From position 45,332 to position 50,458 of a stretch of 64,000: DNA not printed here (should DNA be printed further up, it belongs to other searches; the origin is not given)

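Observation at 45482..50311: Single-gene AT-rich insertion encoding a 1609-aa GHKL ATPase fused to an SF1 helicase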

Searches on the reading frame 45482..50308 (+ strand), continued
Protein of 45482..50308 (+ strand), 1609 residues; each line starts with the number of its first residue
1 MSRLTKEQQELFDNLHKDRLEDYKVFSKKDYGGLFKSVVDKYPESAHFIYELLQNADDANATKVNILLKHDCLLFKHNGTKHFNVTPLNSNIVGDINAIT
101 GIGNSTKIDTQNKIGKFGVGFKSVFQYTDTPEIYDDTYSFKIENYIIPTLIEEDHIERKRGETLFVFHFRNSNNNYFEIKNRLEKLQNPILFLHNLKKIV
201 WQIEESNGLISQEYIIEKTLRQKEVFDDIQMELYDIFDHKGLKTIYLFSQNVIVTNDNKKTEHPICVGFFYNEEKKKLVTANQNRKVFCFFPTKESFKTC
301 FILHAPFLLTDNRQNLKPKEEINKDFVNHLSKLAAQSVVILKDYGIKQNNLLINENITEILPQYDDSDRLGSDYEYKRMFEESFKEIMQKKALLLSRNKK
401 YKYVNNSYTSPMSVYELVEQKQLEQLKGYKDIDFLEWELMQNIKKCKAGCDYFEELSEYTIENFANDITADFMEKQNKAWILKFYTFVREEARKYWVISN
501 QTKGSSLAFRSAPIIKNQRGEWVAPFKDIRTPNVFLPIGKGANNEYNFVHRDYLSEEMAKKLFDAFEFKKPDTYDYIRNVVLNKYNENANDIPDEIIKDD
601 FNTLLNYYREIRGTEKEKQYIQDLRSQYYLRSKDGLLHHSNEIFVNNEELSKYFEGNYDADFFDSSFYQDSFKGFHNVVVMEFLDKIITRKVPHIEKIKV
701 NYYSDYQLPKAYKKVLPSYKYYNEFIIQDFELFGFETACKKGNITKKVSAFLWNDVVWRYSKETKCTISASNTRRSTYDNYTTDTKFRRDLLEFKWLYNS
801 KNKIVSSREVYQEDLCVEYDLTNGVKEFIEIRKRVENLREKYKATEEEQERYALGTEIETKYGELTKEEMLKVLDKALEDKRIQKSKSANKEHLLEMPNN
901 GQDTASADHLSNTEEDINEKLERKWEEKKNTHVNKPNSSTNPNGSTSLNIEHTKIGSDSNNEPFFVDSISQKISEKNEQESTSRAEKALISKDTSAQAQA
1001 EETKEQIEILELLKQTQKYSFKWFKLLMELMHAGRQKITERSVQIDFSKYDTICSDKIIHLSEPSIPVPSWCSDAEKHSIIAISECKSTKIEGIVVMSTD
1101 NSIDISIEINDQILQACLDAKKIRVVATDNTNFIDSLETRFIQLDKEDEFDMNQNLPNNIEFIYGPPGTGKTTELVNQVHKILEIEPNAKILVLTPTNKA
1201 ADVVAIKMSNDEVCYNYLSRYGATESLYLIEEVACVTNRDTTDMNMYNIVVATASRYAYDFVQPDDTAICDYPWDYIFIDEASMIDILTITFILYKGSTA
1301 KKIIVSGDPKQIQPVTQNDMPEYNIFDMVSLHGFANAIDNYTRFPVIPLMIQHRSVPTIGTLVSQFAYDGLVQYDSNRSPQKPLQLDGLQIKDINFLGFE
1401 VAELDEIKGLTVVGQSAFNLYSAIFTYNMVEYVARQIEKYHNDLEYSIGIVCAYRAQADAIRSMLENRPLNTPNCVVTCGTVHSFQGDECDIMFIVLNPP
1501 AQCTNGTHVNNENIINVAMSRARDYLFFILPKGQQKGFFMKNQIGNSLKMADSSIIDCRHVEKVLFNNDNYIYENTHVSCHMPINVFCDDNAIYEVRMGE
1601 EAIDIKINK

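Call 54: search_protein_families(library=pfam, proteins=[L022:80-1945:+, L022:1918-4644:+, L022:4848-6248:+, L022:6483-7742:+, L022:8346-9719:-, L022:10004-14794:+, L022:15055-17571:+, L022:19473-20216:+, L022:20843-21895:+, L022:22359-23456:+], max_evalue=0.0001)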
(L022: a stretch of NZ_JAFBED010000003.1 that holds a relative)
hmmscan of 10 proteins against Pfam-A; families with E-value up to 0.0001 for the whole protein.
L022:80-1945:+ (622 aa): 4 families
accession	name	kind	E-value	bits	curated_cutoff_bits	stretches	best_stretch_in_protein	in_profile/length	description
PF00580.27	UvrD-helicase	-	1.9e-27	97.1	23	1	1-213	77-270/271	UvrD/REP helicase N-terminal domain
PF13361.12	UvrD_C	-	1.5e-26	94.1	25.6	1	222-603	3-345/350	UvrD-like helicase C-terminal domain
PF13538.12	UvrD_C_2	-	2.7e-09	37.2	27.4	0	518-546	4-35/52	UvrD-like helicase C-terminal domain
PF13245.12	AAA_19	-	1.5e-07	32.1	25.1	1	127-199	65-134/134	AAA domain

L022:1918-4644:+ (909 aa): 0 families

L022:4848-6248:+ (467 aa): 7 families
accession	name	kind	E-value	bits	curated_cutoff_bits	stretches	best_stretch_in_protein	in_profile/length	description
PF00580.27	UvrD-helicase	-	1.9e-22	80.7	23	1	10-256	1-254/271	UvrD/REP helicase N-terminal domain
PF13361.12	UvrD_C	-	8.1e-22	78.5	25.6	1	382-446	282-347/350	UvrD-like helicase C-terminal domain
PF01443.25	Viral_helicase1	-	1.8e-10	41.4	21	0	215-444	58-226/228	Viral superfamily 1 RNA helicase core domain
PF13538.12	UvrD_C_2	-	3.4e-10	40.1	27.4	1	390-444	4-51/52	UvrD-like helicase C-terminal domain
PF13245.12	AAA_19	-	9.1e-08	32.8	25.1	1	20-256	9-132/134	AAA domain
PF09848.15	SLFN-g3_helicase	-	1.8e-06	27.9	24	0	201-297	65-149/354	Schlafen group 3, DNA/RNA helicase domain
PF13401.12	AAA_22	-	9.9e-05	23.1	27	0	25-104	8-65/130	AAA domain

L022:6483-7742:+ (420 aa): 1 family
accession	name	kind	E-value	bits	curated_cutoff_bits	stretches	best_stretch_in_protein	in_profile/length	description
PF00145.23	DNA_methylase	-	3.5e-73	247.3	22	1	2-396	1-323/324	C-5 cytosine-specific DNA methylase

L022:8346-9719:- (457 aa): 2 families
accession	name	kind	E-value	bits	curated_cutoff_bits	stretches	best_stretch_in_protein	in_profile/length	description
PF02976.21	MutH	-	7.3e-35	119.4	23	1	48-150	1-103/103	DNA mismatch repair enzyme MutH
PF15515.12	MvaI_BcnI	-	6.4e-05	23.5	25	0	21-74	4-55/227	MvaI/BcnI restriction endonuclease family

L022:10004-14794:+ (1597 aa): 6 families
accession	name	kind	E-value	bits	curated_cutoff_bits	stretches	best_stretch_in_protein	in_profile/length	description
PF13087.12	AAA_12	-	1.4e-23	84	27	1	1323-1513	13-191/195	AAA domain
PF25794.1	SACS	-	8.3e-15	55.7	32.8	1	34-136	10-119/247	Sacsin domain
PF13086.12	AAA_11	-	1.3e-14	55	27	1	1134-1203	19-93/257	AAA domain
PF13245.12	AAA_19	-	6.9e-10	39.7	25.1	1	1133-1293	12-130/134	AAA domain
PF13604.12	AAA_30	-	2.2e-08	34.5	27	1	1134-1300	20-136/191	AAA domain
PF00580.27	UvrD-helicase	-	3.9e-05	23.9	23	1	1136-1198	17-81/271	UvrD/REP helicase N-terminal domain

L022:15055-17571:+ (839 aa): 9 families
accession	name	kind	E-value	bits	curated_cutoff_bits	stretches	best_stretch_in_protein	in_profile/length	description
PF00580.27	UvrD-helicase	-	6.4e-19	69.1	23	1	284-659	2-257/271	UvrD/REP helicase N-terminal domain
PF12796.13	Ank_2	-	2e-11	44.8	27.3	1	16-94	3-78/90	Ankyrin repeats (3 copies)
PF13361.12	UvrD_C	-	5.3e-10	39.7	25.6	1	791-838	289-345/350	UvrD-like helicase C-terminal domain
PF13245.12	AAA_19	-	2.1e-09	38.1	25.1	0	291-353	6-62/134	AAA domain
PF01443.25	Viral_helicase1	-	1.8e-08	34.9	21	0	610-838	52-226/228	Viral superfamily 1 RNA helicase core domain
PF13637.12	Ank_4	-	1.8e-08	34.8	22.7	0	47-95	1-49/50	Ankyrin repeats (many copies)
PF13538.12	UvrD_C_2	-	3.1e-08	33.8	27.4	1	794-838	7-51/52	UvrD-like helicase C-terminal domain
PF13857.12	Ank_5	-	4.6e-07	30.5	27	1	34-83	7-56/56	Ankyrin repeats (many copies)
PF00023.36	Ank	-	1.3e-06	28.8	21.1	0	43-74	2-33/33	Ankyrin repeat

L022:19473-20216:+ (248 aa): 1 family
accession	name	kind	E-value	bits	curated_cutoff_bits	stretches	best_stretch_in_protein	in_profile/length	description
PF22187.2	DUF6946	-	1.7e-32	113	27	1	27-207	13-183/214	Domain of unknown function (DUF6946)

L022:20843-21895:+ (351 aa): 0 families

L022:22359-23456:+ (366 aa): 1 family
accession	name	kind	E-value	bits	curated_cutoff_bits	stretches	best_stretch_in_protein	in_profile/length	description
PF16289.11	PIN_12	-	5e-30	105.6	32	1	19-184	1-172/172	PIN domain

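Call 72: search_protein_families(library=padloc, proteins=[L022:10004-14794:+], max_evalue=0.00001)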
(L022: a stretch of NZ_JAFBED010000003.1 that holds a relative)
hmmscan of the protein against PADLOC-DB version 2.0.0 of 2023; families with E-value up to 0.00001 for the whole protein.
L022:10004-14794:+ (1597 aa): 14 families
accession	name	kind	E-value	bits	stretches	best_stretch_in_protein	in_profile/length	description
PDLC03972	TmtA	-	1.9e-40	136.9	1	39-960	38-922/1302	-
PDLC03968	TmtA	-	2e-32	109.9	1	9-394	43-418/1486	-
PDLC03966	TmtA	-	2.7e-32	109.6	2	31-207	32-226/1655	-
PDLC03920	MkoA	-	9.7e-32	108.2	2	1254-1512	791-1072/1112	-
PDLC03964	TmtA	-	1.6e-26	90.7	1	47-844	51-870/1538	-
PDLC03921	MkoA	-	3.1e-26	89.4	2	1245-1513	1287-1564/1607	-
PDLC03965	TmtA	-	4.5e-22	75.9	1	45-172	33-143/1370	-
PDLC03971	TmtA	-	6.8e-21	71.6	2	27-136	41-143/1782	-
PDLC03924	MkoC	-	2e-17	60.6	1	1431-1513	860-941/1136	-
PDLC03970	TmtA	-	1.9e-15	53.9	1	44-128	64-133/1552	-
PDLC03969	TmtA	-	1.8e-13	47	1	47-144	34-133/1563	-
PDLC00127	GajB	-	1e-09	35.5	0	1136-1191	24-80/594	UrvD helicase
PDLC05035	PDC-S53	-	1.4e-08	31.3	0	1251-1296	574-619/900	-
PDLC00132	GajB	-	6.2e-06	23.1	1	1137-1210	21-92/625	UrvD helicase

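Call 78: find_encoding_contigs(protein=P0074, flank=10000, max_places=3)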
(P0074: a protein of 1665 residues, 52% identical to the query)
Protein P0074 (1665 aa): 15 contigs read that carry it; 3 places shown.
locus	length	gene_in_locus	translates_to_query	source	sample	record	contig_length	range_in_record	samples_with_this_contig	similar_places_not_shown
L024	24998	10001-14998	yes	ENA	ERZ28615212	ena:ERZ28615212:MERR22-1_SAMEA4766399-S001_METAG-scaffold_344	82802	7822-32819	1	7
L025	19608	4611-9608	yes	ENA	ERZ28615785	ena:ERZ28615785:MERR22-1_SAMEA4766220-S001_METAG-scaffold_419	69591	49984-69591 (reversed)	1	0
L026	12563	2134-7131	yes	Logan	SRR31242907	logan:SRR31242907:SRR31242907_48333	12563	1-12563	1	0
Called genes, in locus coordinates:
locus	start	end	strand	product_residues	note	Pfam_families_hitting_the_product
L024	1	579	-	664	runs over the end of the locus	PF02463:SMC_N (weak), PF13175:AAA_15 (faint), PF13476:AAA_23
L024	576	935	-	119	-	PF12728:HTH_17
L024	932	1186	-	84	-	-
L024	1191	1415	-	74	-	-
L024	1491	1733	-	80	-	-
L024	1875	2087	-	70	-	-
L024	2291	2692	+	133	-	-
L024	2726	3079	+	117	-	-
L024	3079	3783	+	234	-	PF10544:T5orf172, PF13455:MUG113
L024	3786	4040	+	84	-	-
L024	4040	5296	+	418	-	PF13102:Phage_int_SAM_5 (weak), PF00589:Phage_integrase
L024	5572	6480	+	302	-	PF04055:Radical_SAM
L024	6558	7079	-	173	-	PF00210:Ferritin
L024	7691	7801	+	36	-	-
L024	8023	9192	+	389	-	PF13175:AAA_15 (weak), PF13476:AAA_23 (weak), PF13304:AAA_21 (faint), PF13175:AAA_15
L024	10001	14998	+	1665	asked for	PF25794:SACS, PF01443:Viral_helicase1 (faint), PF13086:AAA_11, PF13245:AAA_19, PF13604:AAA_30, PF13087:AAA_12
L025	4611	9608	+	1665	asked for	PF25794:SACS, PF01443:Viral_helicase1 (faint), PF13086:AAA_11, PF13245:AAA_19, PF13604:AAA_30, PF13087:AAA_12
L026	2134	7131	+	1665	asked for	PF25794:SACS, PF01443:Viral_helicase1 (faint), PF13086:AAA_11, PF13245:AAA_19, PF13604:AAA_30, PF13087:AAA_12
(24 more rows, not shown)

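Call 79: find_encoding_contigs(protein=P0116, flank=10000, max_places=2)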
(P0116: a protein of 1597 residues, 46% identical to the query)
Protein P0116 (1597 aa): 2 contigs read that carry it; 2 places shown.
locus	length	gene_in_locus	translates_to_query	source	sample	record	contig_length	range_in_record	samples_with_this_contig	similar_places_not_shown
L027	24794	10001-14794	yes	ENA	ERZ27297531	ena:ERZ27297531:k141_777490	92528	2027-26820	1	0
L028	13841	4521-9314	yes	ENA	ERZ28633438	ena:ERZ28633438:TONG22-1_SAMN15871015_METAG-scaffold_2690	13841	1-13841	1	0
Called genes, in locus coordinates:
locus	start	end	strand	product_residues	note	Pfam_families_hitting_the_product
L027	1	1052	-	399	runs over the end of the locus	PF00155:Aminotran_1_2, PF01041:DegT_DnrJ_EryC1 (weak), PF00266:Aminotran_5 (weak)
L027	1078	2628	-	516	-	PF11276:DUF3078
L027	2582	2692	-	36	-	-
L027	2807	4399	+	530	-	PF06418:CTP_synth_N, PF00117:GATase, PF07722:Peptidase_C26 (weak)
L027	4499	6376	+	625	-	PF14849:YidC_periplas, PF02096:60KD_IMP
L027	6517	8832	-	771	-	PF02838:Glyco_hydro_20b, PF00728:Glyco_hydro_20, PF13287:Fn3_assoc, PF13290:CHB_HEX_C_1, PF00754:F5_F8_type_C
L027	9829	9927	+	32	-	-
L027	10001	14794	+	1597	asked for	PF25794:SACS, PF00580:UvrD-helicase, PF01443:Viral_helicase1 (faint), PF09848:SLFN-g3_helicase (faint), PF13086:AAA_11, PF13245:AAA_19, PF13604:AAA_30, PF13087:AAA_12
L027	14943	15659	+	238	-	PF02146:SIR2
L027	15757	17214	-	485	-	PF00171:Aldedh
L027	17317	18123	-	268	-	PF00106:adh_short, PF08659:KR, PF23441:SDR (weak), PF13561:adh_short_C2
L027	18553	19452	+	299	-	PF01408:GFO_IDH_MocA, PF02629:CoA_binding (weak), PF16654:DAPDH_C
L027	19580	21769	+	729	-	PF12437:GSIII_N, PF00120:Gln-synt_C, PF18318:Gln-synt_C-ter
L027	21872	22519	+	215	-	PF16584:LolA_2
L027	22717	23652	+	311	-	PF00890:FAD_binding_2 (faint), PF01134:GIDA (faint), PF07992:Pyr_redox_2, PF13738:Pyr_redox_3, PF00070:Pyr_redox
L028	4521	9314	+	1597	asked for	PF25794:SACS, PF00580:UvrD-helicase, PF01443:Viral_helicase1 (faint), PF09848:SLFN-g3_helicase (faint), PF13086:AAA_11, PF13245:AAA_19, PF13604:AAA_30, PF13087:AAA_12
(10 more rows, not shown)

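Call 80: find_encoding_contigs(protein=P0098, flank=10000, max_places=2)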
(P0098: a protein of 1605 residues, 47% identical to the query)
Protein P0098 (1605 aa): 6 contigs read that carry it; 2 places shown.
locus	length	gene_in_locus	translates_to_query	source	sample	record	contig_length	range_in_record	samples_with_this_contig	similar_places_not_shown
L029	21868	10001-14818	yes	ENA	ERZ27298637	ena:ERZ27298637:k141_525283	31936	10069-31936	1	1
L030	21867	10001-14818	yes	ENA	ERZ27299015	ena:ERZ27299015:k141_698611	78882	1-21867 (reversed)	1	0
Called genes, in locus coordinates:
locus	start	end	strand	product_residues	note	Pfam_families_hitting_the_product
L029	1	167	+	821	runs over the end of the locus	PF01588:tRNA_bind, PF03483:B3_4, PF03484:B5, PF17759:tRNA_synthFbeta, PF03147:FDX-ACB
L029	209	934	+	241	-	PF20772:TACO1_YebC_N, PF01709:Transcrip_reg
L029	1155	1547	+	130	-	-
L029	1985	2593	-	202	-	PF14059:DUF4251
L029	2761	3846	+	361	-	PF04616:Glyco_hydro_43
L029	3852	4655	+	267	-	PF01182:Glucosamine_iso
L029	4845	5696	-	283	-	PF00535:Glycos_transf_2, PF10111:Glyco_tranf_2_2, PF13641:Glyco_tranf_2_3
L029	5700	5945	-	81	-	-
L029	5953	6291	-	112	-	-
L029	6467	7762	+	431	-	PF05576:Peptidase_S37, PF05577:Peptidase_S28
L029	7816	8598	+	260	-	PF00005:ABC_tran, PF02463:SMC_N (faint), PF13175:AAA_15 (faint), PF13304:AAA_21 (weak)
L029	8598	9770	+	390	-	PF00155:Aminotran_1_2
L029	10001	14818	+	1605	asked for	PF25794:SACS, PF13086:AAA_11, PF13245:AAA_19, PF13604:AAA_30, PF01443:Viral_helicase1 (faint), PF05127:NAT10_TcmA_helicase (weak), PF13086:AAA_11 (weak), PF13087:AAA_12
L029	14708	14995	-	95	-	-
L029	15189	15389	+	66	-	PF12668:DUF3791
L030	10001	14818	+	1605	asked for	PF25794:SACS, PF13086:AAA_11, PF13245:AAA_19, PF13604:AAA_30, PF01443:Viral_helicase1 (faint), PF05127:NAT10_TcmA_helicase (weak), PF13086:AAA_11 (weak), PF13087:AAA_12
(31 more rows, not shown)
